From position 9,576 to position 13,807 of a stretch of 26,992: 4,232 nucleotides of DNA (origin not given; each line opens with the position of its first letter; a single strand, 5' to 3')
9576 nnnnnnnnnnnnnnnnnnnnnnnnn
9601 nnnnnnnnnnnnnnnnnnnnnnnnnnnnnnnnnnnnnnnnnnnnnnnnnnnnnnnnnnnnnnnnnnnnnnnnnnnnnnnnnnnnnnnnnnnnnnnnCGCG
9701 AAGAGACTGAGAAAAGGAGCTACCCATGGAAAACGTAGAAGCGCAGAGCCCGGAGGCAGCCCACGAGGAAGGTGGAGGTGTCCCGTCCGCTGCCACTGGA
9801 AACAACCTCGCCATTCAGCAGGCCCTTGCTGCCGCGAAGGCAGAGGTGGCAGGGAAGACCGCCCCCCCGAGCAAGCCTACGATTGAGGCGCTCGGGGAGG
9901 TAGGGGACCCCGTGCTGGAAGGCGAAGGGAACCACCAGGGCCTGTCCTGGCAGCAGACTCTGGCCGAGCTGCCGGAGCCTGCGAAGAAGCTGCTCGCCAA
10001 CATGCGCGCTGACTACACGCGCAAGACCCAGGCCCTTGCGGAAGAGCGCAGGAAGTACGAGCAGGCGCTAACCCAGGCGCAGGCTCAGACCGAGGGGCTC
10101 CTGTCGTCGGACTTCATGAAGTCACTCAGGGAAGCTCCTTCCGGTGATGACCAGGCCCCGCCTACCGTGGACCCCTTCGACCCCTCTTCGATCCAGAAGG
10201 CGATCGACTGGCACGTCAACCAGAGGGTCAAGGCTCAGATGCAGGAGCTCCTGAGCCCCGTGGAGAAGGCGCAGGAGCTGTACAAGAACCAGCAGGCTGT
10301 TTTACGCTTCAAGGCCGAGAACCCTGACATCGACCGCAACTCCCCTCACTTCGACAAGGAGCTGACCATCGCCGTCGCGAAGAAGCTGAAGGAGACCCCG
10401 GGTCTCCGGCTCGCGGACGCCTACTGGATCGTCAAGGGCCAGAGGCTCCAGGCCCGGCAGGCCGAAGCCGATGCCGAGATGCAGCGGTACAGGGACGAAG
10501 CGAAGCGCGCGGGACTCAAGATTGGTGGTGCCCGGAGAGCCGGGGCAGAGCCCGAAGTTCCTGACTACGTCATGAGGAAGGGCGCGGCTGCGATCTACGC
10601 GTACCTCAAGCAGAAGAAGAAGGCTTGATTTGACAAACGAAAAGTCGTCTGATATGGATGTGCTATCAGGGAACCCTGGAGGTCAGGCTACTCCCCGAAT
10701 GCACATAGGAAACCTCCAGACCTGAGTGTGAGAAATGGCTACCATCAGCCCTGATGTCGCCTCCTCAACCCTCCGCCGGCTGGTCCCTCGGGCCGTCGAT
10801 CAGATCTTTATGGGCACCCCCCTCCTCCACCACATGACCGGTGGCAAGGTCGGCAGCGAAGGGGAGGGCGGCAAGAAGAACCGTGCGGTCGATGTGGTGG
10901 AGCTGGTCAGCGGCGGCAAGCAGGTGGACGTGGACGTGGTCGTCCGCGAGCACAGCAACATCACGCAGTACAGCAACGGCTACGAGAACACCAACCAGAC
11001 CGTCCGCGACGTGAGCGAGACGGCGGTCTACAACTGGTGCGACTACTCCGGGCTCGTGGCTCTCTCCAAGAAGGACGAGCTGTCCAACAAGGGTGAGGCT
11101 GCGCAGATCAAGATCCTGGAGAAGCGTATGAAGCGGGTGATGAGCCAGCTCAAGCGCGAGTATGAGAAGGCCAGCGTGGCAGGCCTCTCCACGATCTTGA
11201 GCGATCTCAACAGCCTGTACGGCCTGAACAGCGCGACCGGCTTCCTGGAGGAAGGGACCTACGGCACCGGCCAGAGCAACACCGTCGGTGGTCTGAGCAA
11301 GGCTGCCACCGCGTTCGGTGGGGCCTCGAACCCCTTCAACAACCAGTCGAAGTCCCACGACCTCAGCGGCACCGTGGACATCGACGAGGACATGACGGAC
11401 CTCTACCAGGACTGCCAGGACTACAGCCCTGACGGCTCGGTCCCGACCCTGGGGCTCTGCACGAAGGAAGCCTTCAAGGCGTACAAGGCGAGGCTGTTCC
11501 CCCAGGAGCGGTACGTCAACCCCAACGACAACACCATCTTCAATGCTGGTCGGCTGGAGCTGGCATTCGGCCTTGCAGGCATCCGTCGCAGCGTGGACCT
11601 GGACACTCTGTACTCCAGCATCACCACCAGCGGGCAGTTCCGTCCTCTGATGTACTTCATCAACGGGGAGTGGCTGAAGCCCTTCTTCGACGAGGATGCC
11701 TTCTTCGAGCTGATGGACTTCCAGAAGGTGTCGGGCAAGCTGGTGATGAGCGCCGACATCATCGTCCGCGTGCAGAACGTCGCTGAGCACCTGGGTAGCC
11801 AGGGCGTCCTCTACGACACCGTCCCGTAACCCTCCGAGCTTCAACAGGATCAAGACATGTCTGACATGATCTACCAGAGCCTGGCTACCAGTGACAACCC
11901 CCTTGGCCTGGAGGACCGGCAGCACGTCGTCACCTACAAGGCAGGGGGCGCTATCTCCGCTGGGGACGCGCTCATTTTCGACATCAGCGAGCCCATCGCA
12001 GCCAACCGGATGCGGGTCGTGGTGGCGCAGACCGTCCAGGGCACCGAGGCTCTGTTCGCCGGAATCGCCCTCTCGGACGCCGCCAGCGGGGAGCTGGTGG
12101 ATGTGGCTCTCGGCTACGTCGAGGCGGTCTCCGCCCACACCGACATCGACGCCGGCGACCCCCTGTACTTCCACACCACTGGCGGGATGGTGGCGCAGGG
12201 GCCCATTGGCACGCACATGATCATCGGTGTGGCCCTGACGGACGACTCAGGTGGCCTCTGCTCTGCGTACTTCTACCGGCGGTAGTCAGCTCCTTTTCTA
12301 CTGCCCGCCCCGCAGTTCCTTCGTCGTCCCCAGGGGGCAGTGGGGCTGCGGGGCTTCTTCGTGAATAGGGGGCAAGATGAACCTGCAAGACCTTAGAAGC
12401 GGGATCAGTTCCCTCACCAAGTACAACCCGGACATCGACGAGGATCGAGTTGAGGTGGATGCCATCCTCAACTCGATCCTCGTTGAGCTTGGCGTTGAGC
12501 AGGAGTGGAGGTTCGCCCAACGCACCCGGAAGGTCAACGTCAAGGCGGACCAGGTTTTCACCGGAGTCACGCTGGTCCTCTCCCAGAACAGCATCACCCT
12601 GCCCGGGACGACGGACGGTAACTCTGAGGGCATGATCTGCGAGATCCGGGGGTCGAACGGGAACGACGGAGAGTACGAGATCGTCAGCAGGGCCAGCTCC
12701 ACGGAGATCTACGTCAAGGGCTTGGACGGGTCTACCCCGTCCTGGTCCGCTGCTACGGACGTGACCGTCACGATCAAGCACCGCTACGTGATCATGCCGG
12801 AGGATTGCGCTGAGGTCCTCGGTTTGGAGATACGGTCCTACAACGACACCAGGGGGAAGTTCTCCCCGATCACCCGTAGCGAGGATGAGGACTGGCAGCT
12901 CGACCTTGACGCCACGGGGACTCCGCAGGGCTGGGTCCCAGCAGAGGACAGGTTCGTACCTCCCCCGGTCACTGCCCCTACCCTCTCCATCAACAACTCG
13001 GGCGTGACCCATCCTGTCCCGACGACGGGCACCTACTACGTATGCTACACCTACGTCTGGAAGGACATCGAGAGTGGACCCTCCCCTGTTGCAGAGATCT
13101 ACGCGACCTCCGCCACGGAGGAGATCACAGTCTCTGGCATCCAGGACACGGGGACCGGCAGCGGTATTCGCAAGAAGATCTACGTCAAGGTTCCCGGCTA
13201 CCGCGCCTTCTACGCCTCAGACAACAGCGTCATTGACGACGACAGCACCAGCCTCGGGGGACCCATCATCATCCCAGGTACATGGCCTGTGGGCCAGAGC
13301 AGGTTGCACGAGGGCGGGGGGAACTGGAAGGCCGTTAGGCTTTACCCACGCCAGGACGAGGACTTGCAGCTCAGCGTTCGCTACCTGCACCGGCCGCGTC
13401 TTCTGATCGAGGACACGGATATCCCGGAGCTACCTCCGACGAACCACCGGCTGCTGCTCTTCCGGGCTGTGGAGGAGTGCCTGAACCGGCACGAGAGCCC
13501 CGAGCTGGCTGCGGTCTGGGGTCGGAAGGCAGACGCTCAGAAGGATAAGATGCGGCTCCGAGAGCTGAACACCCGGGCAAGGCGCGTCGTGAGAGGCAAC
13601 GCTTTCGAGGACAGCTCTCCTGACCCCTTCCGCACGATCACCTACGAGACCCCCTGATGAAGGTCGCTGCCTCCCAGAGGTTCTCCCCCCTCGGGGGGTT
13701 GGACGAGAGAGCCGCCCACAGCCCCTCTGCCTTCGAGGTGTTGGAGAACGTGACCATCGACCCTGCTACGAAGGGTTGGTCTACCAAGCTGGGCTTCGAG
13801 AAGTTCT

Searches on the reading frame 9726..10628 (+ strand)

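Call 13: search_protein_families(library=phrogs, proteins=[window:9726-10628:+], max_evalue=0.01)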
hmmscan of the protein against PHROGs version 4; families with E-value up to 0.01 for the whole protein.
window:9726-10628:+ (300 aa): 2 families
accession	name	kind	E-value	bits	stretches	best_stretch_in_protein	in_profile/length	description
phrog_3927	-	head and packaging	6.2e-05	23.7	1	94-126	119-151/342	head scaffolding protein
phrog_12558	-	unknown function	0.0077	17.6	0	73-140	19-82/121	-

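Call 14: search_protein_families(library=pfam, proteins=[window:9726-10628:+], max_evalue=0.01)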
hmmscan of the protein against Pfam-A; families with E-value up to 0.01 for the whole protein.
window:9726-10628:+ (300 aa): 0 families

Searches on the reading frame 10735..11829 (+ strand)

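Call 13: search_protein_families(library=phrogs, proteins=[window:10735-11829:+], max_evalue=0.01)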
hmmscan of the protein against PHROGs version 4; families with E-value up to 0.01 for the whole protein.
window:10735-11829:+ (364 aa): 1 family
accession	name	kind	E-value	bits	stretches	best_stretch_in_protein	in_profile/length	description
phrog_9953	-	head and packaging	3.4e-16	60.5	1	53-278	42-250/329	major head protein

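Call 14: search_protein_families(library=pfam, proteins=[window:10735-11829:+], max_evalue=0.01)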
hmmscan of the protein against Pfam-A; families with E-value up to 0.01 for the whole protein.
window:10735-11829:+ (364 aa): 0 families

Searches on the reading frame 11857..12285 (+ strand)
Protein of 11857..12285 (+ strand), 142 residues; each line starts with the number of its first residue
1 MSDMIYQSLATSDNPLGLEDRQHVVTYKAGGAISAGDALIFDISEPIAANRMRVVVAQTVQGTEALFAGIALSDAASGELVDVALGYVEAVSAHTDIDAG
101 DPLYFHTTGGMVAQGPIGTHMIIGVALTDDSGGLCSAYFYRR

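Call 13: search_protein_families(library=phrogs, proteins=[window:11857-12285:+], max_evalue=0.01)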
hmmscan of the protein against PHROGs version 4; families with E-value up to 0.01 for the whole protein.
window:11857-12285:+ (142 aa): 4 families
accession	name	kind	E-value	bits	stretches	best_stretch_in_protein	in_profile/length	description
phrog_673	-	head and packaging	2e-13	51.9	1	25-140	22-129/260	head scaffolding protein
phrog_122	-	head and packaging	7.3e-05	23.8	1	67-129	33-95/109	head decoration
phrog_3645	-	head and packaging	0.00034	21.4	1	62-121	83-145/176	virion structural protein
phrog_32145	-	unknown function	0.0012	19.3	1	22-116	179-275/303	-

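Call 14: search_protein_families(library=pfam, proteins=[window:11857-12285:+], max_evalue=0.01)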
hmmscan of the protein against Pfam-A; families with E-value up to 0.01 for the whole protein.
window:11857-12285:+ (142 aa): 1 family
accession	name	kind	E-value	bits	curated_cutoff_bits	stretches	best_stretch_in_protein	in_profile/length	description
PF09956.15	Phage_cement_2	-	6.5e-08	33.3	24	1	24-130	6-92/103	Phage cement protein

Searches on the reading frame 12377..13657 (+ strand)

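Call 13: search_protein_families(library=phrogs, proteins=[window:12377-13657:+], max_evalue=0.01)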
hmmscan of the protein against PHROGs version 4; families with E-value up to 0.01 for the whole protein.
window:12377-13657:+ (426 aa): 0 families

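Call 14: search_protein_families(library=pfam, proteins=[window:12377-13657:+], max_evalue=0.01)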
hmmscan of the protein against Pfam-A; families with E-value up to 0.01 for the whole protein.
window:12377-13657:+ (426 aa): 1 family
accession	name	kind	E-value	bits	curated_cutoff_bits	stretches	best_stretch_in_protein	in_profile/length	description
PF24175.2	SU10_adaptor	-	2e-08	35.4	27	2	117-205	39-119/194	SU10 adaptor protein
